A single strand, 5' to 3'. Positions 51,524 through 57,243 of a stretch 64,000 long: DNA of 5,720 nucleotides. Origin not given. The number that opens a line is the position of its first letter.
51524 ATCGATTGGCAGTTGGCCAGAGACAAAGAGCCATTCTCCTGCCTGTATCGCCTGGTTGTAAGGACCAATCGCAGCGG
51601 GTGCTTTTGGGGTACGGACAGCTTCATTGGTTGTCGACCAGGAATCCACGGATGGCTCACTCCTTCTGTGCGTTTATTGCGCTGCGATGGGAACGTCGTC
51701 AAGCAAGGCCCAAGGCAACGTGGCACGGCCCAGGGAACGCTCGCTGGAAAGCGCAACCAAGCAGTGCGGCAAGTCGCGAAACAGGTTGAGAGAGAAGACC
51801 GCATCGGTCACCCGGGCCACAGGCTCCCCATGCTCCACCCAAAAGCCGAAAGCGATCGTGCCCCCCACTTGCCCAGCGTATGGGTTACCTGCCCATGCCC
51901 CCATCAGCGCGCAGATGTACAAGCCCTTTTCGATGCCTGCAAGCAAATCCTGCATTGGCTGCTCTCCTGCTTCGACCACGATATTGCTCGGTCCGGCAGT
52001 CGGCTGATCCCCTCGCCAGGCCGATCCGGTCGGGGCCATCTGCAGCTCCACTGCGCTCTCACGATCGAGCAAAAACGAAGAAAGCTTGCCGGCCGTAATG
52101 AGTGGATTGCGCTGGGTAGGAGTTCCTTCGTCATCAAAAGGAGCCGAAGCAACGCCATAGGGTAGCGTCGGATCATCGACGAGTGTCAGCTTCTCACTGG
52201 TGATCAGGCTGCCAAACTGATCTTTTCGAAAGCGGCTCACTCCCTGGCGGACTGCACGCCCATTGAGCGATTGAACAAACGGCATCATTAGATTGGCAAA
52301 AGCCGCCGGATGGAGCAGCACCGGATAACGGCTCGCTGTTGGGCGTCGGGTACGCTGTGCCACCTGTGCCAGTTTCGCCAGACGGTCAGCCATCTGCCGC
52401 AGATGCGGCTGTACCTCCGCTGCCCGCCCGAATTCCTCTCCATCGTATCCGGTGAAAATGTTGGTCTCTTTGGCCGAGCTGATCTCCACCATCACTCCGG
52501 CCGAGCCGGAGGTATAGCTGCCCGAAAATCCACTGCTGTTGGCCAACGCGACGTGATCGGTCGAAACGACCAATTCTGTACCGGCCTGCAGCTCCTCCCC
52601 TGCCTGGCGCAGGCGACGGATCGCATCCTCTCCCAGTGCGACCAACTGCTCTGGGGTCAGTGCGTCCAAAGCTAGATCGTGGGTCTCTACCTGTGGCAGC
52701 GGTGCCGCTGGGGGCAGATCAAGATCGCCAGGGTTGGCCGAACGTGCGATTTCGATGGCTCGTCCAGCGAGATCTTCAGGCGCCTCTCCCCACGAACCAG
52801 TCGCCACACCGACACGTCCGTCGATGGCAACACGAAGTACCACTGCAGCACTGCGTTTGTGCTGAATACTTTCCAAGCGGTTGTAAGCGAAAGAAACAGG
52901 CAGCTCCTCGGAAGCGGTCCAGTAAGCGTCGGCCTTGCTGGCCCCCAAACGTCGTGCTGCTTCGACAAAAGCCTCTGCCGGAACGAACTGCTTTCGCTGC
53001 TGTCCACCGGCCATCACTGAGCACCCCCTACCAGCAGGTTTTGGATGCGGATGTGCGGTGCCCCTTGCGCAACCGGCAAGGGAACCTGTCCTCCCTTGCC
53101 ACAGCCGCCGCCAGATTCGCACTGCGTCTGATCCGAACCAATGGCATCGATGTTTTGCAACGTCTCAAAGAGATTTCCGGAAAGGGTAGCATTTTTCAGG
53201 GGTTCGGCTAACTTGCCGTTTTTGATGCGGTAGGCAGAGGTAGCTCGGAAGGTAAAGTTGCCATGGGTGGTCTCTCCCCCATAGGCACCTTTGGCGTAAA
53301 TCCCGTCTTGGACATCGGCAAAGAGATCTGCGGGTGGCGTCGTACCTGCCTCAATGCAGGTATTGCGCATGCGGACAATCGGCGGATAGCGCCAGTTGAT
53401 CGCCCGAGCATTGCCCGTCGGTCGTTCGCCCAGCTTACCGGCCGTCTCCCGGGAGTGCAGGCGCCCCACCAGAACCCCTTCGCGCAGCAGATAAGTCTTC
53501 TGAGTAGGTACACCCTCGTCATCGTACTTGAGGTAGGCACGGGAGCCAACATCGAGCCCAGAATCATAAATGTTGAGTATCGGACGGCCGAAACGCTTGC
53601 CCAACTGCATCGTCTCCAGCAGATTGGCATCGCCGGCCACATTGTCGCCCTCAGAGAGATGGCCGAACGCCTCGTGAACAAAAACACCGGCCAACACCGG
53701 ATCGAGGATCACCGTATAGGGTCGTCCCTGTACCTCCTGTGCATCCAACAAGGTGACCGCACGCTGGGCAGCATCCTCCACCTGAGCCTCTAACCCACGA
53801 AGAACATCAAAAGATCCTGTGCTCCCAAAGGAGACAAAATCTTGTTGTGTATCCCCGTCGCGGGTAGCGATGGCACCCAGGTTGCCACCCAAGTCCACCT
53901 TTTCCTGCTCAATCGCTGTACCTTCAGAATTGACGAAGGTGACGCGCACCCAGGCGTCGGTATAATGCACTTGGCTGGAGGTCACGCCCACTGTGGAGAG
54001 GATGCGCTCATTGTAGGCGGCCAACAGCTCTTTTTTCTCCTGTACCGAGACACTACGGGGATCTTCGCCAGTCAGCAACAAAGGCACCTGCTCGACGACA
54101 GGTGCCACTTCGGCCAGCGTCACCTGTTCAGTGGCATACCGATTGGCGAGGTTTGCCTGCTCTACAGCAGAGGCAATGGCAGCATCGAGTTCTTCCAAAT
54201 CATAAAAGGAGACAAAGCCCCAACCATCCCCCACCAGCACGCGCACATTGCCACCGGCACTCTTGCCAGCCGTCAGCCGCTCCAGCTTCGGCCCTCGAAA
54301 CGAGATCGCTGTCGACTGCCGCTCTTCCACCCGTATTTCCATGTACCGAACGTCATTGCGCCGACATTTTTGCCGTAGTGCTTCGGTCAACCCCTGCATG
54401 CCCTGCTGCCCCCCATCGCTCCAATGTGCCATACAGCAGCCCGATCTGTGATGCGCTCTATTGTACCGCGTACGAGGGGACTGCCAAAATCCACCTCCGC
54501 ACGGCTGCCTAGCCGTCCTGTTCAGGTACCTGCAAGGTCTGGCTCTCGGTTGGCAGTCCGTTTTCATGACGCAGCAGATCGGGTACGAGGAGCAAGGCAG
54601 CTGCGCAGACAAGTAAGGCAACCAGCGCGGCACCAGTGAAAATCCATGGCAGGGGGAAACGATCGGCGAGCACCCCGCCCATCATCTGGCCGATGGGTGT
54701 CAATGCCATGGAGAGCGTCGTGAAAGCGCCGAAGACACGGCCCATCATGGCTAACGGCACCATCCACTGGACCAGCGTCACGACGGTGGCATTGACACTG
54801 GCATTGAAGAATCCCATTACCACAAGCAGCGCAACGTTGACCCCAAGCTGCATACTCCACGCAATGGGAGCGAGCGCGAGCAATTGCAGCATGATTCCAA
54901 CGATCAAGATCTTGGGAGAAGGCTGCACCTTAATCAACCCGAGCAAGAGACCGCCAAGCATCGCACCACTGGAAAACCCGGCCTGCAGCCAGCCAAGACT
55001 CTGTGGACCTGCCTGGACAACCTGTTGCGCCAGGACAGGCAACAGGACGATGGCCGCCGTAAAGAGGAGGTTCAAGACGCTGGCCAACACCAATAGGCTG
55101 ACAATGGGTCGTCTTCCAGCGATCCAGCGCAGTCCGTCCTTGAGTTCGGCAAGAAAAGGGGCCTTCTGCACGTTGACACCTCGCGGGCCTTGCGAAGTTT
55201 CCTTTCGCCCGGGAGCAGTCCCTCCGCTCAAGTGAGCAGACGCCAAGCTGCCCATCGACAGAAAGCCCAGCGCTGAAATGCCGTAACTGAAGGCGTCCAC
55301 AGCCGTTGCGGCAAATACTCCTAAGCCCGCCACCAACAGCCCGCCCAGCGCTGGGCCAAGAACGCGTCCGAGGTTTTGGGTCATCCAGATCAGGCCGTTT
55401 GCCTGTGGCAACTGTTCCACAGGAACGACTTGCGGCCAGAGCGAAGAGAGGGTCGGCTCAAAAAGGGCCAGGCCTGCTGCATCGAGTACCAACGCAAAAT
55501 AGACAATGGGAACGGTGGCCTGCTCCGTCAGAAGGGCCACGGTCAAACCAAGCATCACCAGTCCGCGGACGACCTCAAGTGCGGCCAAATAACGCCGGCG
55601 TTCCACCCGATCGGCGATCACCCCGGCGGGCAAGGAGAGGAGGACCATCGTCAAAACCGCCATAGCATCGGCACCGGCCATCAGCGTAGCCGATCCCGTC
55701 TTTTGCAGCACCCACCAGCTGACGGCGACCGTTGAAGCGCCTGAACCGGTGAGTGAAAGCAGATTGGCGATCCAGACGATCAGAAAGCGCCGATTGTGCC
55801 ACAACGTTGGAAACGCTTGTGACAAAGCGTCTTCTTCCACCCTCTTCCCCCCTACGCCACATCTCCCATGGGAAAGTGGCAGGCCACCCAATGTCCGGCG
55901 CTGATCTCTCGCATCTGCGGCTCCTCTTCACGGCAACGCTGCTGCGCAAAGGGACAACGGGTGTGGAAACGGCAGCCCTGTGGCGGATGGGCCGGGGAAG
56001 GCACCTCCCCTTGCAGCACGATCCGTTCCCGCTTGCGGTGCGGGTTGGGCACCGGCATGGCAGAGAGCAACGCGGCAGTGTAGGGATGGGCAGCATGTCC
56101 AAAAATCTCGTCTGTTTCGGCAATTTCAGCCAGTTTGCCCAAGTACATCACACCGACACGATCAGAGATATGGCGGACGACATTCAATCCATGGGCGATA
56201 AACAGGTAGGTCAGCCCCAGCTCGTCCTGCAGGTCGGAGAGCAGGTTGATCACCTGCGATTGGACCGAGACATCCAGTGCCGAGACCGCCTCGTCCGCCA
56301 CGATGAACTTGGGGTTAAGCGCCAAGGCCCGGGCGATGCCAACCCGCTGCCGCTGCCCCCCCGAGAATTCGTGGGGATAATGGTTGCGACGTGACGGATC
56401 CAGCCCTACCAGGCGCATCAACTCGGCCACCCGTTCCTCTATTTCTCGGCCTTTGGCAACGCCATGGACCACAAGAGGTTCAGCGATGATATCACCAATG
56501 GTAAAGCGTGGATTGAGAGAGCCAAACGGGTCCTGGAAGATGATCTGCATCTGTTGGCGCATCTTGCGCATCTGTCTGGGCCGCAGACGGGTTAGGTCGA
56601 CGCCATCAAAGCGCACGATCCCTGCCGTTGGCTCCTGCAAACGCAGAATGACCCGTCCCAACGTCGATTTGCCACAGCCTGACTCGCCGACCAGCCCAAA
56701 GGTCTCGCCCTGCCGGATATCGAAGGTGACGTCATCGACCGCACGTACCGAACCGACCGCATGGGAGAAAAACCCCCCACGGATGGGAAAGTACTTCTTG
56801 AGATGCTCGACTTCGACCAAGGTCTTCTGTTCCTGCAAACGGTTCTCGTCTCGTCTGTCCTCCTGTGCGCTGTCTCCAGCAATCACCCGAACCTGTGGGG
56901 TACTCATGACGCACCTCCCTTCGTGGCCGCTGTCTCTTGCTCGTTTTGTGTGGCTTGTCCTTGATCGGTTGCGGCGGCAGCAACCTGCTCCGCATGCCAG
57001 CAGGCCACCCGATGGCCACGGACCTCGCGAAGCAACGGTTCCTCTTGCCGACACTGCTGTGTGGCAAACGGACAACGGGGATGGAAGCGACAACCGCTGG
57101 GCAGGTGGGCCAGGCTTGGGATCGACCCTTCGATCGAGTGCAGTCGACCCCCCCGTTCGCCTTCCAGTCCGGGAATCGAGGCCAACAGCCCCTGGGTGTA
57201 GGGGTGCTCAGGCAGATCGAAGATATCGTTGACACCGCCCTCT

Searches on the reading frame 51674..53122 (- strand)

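Call 74: search_protein_families(library=pfam, max_evalue=0.00001, proteins=[window:51674-53122:-])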
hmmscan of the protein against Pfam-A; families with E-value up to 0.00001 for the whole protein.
window:51674-53122:- (482 aa): 2 families
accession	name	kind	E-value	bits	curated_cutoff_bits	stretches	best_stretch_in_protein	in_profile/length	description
PF19289.4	PmbA_TldD_3rd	-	5e-54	183.2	22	1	264-480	2-219/220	PmbA/TldA metallopeptidase C-terminal domain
PF01523.21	PmbA_TldD_1st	-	1.8e-07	31.6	20.9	1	64-126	1-65/65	PmbA/TldA metallopeptidase domain 1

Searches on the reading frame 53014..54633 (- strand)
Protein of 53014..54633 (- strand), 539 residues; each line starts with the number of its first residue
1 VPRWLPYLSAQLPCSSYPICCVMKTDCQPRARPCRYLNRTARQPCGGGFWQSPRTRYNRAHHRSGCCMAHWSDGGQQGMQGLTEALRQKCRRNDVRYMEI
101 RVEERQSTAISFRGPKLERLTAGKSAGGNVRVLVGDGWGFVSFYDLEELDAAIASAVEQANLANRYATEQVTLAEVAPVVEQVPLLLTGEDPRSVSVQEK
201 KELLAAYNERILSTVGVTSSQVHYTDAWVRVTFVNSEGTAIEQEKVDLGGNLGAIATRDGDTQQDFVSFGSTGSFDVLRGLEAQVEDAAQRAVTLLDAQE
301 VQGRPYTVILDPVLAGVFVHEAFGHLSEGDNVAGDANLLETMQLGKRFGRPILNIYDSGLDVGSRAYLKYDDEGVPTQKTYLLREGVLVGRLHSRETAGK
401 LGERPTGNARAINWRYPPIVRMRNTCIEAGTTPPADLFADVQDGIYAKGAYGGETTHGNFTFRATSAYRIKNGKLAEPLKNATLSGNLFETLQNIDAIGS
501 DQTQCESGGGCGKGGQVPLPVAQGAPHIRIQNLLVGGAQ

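Call 74: search_protein_families(library=pfam, max_evalue=0.00001, proteins=[window:53014-54633:-])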
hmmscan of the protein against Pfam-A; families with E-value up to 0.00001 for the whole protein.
window:53014-54633:- (539 aa): 3 families
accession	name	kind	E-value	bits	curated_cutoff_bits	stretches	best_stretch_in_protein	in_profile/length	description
PF19289.4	PmbA_TldD_3rd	-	1.8e-60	204.3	22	1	305-537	3-220/220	PmbA/TldA metallopeptidase C-terminal domain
PF01523.21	PmbA_TldD_1st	-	2e-13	50.7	20.9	1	99-160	2-65/65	PmbA/TldA metallopeptidase domain 1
PF19290.4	PmbA_TldD_2nd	-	6.6e-13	49.5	20.9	1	191-296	2-109/109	PmbA/TldA metallopeptidase central domain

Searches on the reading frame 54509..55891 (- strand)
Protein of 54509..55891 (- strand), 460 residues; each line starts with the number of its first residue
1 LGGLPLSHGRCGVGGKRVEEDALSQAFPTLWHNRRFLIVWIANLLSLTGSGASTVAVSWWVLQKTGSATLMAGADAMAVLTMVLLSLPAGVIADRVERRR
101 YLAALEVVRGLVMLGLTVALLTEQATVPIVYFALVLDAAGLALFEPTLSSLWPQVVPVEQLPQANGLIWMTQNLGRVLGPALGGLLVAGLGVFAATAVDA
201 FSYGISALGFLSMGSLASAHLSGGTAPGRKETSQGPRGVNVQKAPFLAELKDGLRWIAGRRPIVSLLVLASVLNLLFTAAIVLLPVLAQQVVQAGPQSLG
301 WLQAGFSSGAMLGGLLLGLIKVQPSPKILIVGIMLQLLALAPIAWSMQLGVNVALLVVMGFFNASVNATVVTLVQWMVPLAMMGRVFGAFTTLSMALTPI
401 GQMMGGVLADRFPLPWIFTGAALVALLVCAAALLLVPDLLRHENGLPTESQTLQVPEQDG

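Call 74: search_protein_families(library=pfam, max_evalue=0.00001, proteins=[window:54509-55891:-])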
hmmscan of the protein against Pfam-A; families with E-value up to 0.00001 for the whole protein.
window:54509-55891:- (460 aa): 2 families
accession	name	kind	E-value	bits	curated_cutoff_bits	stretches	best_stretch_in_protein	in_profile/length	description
PF05977.19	MFS_3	-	4e-35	121.7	27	1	33-435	9-392/524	Transmembrane secretion effector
PF07690.21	MFS_1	-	5.6e-33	114.7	33.4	2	39-396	1-341/347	Major Facilitator Superfamily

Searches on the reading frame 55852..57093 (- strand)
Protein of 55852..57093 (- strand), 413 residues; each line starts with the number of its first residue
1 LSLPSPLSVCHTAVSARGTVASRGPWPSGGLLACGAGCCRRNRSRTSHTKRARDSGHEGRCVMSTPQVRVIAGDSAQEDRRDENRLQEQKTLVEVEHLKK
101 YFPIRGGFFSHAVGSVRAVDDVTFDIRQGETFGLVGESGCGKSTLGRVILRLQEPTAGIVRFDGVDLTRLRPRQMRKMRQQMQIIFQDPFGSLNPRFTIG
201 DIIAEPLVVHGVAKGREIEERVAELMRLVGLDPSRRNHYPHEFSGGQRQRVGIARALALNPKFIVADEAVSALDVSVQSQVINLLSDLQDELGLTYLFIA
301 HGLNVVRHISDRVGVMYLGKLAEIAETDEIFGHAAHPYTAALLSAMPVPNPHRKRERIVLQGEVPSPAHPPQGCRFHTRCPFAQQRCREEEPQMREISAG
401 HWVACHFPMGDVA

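Call 74: search_protein_families(library=pfam, max_evalue=0.00001, proteins=[window:55852-57093:-])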
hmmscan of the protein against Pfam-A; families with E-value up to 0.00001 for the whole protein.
window:55852-57093:- (413 aa): 2 families
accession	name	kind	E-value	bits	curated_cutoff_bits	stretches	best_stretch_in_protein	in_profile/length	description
PF00005.33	ABC_tran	-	3.2e-33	115.7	25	1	120-270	2-136/137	ABC transporter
PF08352.17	oligo_HPY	-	1.2e-20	74.1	27.1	1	323-387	2-65/65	Oligopeptide/dipeptide transporter, C-terminal region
